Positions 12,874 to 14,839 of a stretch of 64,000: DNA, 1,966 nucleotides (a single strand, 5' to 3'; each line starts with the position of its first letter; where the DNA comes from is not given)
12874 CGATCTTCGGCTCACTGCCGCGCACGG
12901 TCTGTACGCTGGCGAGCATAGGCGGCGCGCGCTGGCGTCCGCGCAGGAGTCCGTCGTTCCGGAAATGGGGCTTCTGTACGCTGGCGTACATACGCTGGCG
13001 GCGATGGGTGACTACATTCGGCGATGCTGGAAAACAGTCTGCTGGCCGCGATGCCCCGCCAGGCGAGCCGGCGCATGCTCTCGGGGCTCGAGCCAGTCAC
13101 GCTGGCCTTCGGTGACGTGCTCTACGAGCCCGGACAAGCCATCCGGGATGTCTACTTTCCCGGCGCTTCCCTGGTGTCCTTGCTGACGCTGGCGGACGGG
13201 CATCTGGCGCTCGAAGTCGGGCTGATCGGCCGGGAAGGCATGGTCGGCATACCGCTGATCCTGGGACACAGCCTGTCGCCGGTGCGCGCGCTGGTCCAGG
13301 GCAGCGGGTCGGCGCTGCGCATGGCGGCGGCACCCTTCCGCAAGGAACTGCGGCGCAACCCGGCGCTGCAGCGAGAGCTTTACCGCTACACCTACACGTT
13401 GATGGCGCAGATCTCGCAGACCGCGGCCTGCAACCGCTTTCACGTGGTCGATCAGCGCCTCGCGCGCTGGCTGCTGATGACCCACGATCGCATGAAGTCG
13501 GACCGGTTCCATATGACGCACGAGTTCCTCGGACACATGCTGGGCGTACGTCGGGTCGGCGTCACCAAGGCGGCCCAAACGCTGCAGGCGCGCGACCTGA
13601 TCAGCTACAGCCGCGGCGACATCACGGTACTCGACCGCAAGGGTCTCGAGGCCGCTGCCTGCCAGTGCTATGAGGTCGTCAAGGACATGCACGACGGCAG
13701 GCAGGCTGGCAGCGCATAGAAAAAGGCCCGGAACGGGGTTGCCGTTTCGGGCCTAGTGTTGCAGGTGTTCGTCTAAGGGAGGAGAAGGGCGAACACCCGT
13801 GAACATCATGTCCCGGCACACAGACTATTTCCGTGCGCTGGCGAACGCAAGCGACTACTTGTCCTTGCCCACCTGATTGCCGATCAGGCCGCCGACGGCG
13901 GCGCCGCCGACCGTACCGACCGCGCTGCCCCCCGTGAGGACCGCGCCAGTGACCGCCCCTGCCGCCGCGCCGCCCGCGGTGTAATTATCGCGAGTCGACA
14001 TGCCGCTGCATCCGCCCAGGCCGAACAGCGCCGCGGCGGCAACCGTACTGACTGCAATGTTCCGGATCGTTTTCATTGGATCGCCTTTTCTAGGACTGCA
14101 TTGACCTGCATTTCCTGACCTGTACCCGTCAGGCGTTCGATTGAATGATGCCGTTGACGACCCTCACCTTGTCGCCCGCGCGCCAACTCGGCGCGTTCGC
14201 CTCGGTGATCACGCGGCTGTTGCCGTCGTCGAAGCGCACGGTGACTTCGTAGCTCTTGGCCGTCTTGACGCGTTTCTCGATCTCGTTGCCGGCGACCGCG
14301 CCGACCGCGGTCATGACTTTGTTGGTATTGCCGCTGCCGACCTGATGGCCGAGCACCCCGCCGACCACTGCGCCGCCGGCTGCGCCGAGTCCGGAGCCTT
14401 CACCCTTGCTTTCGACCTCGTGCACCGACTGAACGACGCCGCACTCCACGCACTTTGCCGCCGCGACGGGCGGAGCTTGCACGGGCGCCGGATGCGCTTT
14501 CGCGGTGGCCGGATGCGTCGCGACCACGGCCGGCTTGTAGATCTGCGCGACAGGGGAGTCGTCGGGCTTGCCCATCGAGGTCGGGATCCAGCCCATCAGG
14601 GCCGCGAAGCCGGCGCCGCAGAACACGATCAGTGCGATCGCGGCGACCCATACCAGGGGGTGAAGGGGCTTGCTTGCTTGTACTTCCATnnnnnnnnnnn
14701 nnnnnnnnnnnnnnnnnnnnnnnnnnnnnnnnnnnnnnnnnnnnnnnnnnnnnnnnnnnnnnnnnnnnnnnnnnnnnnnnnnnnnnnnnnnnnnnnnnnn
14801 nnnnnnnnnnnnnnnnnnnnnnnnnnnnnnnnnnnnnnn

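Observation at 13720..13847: Candidate stress-regulon small RNA with a CUCCUCCC (anti-Shine-Dalgarno) loop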

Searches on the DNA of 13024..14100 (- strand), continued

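Call 47: search_with_rna_model(model_id=R2, sources=[window, L002, L003, L004, L005, L009, L010, L022, L030, L031, L032, L035, L036, L037, L038, L039, L042, L043, L044, L047, L052, L053, L054, L056, L059, L060, L061, L062, L066, L067, L068, L069, L070, L071, L074, L075, L076, L077, L078, L081, L085, L086, L089, L098, L101, L105], max_evalue=1e-8, make_alignment=true)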
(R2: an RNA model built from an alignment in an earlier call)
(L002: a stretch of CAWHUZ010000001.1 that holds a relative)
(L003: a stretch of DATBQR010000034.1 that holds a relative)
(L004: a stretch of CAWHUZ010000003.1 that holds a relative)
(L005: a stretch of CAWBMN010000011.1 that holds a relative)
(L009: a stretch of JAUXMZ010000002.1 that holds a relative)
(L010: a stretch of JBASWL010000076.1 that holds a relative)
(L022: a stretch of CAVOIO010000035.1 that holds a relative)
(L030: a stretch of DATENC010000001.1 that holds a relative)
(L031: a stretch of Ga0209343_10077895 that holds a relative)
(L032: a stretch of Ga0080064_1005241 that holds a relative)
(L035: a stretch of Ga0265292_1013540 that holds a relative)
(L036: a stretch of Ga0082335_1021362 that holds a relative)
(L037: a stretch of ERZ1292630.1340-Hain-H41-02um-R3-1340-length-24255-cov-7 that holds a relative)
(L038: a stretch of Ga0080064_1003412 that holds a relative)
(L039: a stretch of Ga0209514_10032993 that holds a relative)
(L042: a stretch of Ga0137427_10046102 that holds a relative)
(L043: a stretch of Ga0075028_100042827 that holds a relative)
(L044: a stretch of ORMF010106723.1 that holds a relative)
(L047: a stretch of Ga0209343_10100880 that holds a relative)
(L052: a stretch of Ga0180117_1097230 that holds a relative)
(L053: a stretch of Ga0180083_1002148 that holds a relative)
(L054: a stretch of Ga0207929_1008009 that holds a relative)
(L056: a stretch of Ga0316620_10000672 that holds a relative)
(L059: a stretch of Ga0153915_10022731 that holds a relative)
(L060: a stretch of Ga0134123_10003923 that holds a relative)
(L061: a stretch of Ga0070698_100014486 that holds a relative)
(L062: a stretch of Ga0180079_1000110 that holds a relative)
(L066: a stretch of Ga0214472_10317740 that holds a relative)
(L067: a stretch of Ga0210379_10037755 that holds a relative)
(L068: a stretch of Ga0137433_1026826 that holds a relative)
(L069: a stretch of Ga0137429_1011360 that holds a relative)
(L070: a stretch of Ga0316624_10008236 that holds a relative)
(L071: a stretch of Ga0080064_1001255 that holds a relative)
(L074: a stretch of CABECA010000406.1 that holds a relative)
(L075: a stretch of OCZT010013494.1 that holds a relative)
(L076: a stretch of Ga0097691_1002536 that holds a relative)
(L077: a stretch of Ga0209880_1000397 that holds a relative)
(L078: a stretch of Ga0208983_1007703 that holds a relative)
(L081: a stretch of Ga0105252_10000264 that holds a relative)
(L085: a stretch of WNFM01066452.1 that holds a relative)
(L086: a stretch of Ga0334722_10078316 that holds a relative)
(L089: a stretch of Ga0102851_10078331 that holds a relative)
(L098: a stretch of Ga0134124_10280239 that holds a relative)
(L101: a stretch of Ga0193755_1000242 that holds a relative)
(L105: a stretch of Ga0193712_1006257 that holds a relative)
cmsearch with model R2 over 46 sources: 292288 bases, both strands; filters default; matches with E-value up to 1e-8: 48.
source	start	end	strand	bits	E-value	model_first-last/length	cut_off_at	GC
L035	2273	2353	-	98.5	1.9e-19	1-83/83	no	0.59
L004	6877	6959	-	98.4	2e-19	1-83/83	no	0.65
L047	1574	1657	-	96.9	4.3e-19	1-83/83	no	0.62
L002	7269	7349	-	96.2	6.1e-19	1-83/83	no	0.62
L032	4992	5073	-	94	1.9e-18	1-83/83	no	0.6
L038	4741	4821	-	91.5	6.6e-18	1-83/83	no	0.65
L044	2617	2699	-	91.4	6.9e-18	1-83/83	no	0.59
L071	4733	4815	-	91.4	6.9e-18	1-83/83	no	0.59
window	13717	13798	-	91.4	7.1e-18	1-83/83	no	0.59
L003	4683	4767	-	89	2.4e-17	1-83/83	no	0.65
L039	1391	1471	-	88.9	2.5e-17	1-83/83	no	0.64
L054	1318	1401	-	88.5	3.1e-17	1-83/83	no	0.67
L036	4008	4098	-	87.5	5e-17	1-83/83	no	0.64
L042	1240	1327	-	86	1.1e-16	1-83/83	no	0.6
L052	1059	1146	-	85.4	1.5e-16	1-83/83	no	0.61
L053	2317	2404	-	85.4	1.5e-16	1-83/83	no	0.61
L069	1135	1219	+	85.2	1.7e-16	1-83/83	no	0.54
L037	4741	4823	-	85.2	1.7e-16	1-83/83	no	0.64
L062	1324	1408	+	84.6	2.2e-16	1-83/83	no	0.55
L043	936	1019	-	84.5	2.4e-16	1-83/83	no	0.67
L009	4801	4879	-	83.6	3.7e-16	1-83/83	no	0.61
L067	1091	1175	+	82.7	6e-16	1-83/83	no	0.54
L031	1686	1766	-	82.2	7.5e-16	1-83/83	no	0.58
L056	4740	4826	-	81.9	9.1e-16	1-83/83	no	0.57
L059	1685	1771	-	81.9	9.1e-16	1-83/83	no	0.57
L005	4806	4890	+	80.5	1.8e-15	1-83/83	no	0.54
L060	4819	4904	+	79.2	3.6e-15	1-83/83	no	0.58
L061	1858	1936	-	77.5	8.3e-15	1-83/83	no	0.61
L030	383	468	+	75.2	2.7e-14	1-83/83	no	0.59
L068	1344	1428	+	75.1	2.8e-14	1-83/83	no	0.58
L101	4151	4228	-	74.7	3.4e-14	1-83/83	no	0.54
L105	684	761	-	74.7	3.4e-14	1-83/83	no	0.54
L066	785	867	-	74.6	3.6e-14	1-83/83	no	0.64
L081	4686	4764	-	73.2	7.5e-14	1-83/83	no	0.53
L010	2979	3059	-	72.5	1.1e-13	1-83/83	no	0.54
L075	1667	1745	-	72.4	1.1e-13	1-83/83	no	0.56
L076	4796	4874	-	72.4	1.1e-13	1-83/83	no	0.56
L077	4795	4873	-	69.7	4.5e-13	1-83/83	no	0.56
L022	4810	4905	+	68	1.1e-12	1-83/83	no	0.56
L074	4434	4512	-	66.9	1.8e-12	1-83/83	no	0.57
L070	3810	3897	-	64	8e-12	1-83/83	no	0.62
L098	573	658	-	61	3.7e-11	1-83/83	no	0.65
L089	1455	1533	-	58.7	1.2e-10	1-83/83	no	0.62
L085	70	146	-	58.1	1.6e-10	1-83/83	no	0.55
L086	979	1061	-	57.3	2.5e-10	1-83/83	no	0.6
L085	2666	2742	-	54.6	9.6e-10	1-83/83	no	0.52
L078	774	850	-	53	2.2e-09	1-83/83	no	0.53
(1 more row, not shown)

Alignment A4: 48 matches aligned to the model, 125 columns, each read 5' to 3' on its own strand. Consensus structure (alignment columns), stored with it:
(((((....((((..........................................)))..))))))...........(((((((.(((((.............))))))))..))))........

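Call 70: search_with_rna_model(model_id=R2, sources=[L111, L112, L113, L114], max_evalue=1)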
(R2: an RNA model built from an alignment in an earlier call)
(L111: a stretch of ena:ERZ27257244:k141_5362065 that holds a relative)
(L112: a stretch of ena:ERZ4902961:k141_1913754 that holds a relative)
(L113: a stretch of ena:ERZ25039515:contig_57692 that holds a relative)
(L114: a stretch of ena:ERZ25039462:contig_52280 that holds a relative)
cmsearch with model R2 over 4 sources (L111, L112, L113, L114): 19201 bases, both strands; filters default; matches with E-value up to 1: 2.
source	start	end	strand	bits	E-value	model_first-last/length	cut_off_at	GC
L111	757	826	+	23.8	0.00041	1-83/83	no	0.64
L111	784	835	-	9.2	0.7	1-83/83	no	0.65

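Call 76: search_with_rna_model(model_id=R2, sources=[L115, L116], max_evalue=1)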
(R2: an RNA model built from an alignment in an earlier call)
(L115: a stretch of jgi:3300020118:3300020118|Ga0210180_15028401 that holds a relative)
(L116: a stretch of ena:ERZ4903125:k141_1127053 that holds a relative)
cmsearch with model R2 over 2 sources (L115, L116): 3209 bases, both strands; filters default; matches with E-value up to 1: 1.
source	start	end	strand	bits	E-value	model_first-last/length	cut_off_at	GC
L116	368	451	+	38.1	4.9e-08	1-83/83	no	0.64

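Call 83: search_rna_families(sources=[L004, L035, L005, L010, L022, L030, L081, L075, L086, L078, L098, L089, L101, L070], threshold=gathering)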
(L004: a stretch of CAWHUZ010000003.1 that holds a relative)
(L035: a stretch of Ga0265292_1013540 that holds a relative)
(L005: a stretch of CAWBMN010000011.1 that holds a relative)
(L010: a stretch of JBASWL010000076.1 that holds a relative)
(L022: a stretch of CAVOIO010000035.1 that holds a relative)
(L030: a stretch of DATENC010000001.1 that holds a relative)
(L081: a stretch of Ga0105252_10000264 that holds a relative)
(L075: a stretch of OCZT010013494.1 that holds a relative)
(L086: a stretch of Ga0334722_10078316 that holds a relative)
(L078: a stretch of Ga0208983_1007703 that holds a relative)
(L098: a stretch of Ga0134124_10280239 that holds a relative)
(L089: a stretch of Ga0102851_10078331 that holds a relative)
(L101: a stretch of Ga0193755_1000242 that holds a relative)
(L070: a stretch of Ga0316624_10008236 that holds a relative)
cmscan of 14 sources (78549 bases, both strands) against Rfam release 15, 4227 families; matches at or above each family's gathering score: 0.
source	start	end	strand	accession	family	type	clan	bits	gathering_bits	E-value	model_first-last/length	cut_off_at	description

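Call 88: search_rna_families(sources=[L035, L042, L069, L067, L068, L078, L105, L066, L098, L043, L054, L086, L089, L085], threshold=evalue, max_evalue=1)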
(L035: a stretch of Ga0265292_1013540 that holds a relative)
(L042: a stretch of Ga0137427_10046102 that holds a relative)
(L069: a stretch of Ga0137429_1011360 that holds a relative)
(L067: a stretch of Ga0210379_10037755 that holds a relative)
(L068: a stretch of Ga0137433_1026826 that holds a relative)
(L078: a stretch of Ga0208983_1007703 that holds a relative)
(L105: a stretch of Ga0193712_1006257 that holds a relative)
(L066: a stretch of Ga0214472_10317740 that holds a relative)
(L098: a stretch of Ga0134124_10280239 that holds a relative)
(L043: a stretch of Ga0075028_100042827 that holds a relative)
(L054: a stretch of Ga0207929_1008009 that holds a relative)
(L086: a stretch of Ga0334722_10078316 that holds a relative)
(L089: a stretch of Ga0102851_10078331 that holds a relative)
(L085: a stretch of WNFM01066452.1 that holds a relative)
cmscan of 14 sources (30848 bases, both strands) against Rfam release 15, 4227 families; matches with E-value up to 1: 11.
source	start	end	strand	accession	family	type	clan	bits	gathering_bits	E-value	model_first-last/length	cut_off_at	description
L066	787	919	-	RF02344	ar14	Gene; sRNA;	-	40.7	58.8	0.00021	1-123/123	no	Alphaproteobacterial ar14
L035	2276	2382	-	RF02344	ar14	Gene; sRNA;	-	33.5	58.8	0.0085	1-123/123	no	Alphaproteobacterial ar14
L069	1094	1217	+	RF02344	ar14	Gene; sRNA;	-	28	58.8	0.14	1-123/123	no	Alphaproteobacterial ar14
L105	685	752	-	RF02278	Betaproteobacteria_toxic_sRNA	Gene; sRNA;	-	26.7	50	0.16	1-64/64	no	Betaproteobacteria toxic small RNA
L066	787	880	-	RF02232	sX13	Gene; sRNA;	-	25.8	50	0.4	1-115/115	no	Xanthomonadaceae sRNA sX13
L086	1234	1291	-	RF03997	mir-8510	Gene; miRNA;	-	24.5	60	0.49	1-67/67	no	mir-8510 microRNA precursor family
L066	785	861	-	RF02837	anti-hemB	Gene; sRNA;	-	24.3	49.5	0.099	1-81/81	no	Burkholderia RNA 7 (anti-hemB)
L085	2667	2733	-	RF02837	anti-hemB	Gene; sRNA;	-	22.9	49.5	0.25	1-81/81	no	Burkholderia RNA 7 (anti-hemB)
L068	1353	1426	+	RF02784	SorX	Gene; sRNA;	-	22.7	46.6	0.22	1-73/73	no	Singlet oxygen resistance RNA X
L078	775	841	-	RF02837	anti-hemB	Gene; sRNA;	-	22.5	49.5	0.32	1-81/81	no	Burkholderia RNA 7 (anti-hemB)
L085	103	175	-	RF03507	mir-4429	Gene; miRNA;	-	21.7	97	0.81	1-73/73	no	mir-4429 microRNA precursor family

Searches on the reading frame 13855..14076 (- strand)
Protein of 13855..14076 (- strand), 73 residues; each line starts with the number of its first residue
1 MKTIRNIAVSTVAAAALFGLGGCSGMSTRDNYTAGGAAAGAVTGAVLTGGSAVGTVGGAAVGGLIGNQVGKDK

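Call 9: find_encoding_contigs(protein=window:13855-14076:-, flank=3000, max_places=10)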
Protein window:13855-14076:- (73 aa): 1 contig read that carries it; 1 place shown.
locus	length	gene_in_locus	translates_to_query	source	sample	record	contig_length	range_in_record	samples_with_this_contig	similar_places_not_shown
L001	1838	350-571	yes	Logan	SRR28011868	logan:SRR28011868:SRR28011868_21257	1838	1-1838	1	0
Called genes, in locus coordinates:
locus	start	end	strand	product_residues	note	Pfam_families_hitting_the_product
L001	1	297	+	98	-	?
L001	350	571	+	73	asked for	PF13441:Gly-zipper_YMGG, PF05433:Rick_17kDa_Anti (weak)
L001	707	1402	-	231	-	PF13545:HTH_Crp_2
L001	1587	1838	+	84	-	?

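Call 18: search_protein_families(library=pfam, proteins=[window:13855-14076:-])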
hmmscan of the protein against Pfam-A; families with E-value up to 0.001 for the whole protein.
window:13855-14076:- (73 aa): 2 families
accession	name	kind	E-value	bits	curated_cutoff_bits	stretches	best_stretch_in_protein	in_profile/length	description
PF05433.20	Rick_17kDa_Anti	-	2.3e-05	24.7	24.2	1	33-70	3-43/43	Glycine zipper 2TM domain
PF13488.11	Gly-zipper_Omp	-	0.00024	21.4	25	1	34-71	4-40/46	Glycine zipper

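Call 54: search_protein_families(library=ncbifam, proteins=[window:13855-14076:-], max_evalue=0.01)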
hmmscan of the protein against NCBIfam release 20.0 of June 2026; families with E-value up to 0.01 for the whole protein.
window:13855-14076:- (73 aa): 2 families
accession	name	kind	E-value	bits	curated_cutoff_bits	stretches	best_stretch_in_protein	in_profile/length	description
NF007830.1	PRK10540.1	equivalog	5.2e-19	67.9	98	1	3-71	4-72/72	osmotically-inducible lipoprotein OsmB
NF053611.1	YiaD_Gzip_OmpA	equivalog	0.00097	18.9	175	1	13-71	3-69/206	YiaD family glycine zipper/OmpA-like lipoprotein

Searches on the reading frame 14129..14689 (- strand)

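Call 18: search_protein_families(library=pfam, proteins=[window:14129-14689:-])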
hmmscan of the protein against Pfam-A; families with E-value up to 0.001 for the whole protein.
window:14129-14689:- (186 aa): 1 family
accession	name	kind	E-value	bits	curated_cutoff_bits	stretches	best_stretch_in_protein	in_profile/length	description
PF05433.20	Rick_17kDa_Anti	-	2.2e-05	24.7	24.2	1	101-134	1-35/43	Glycine zipper 2TM domain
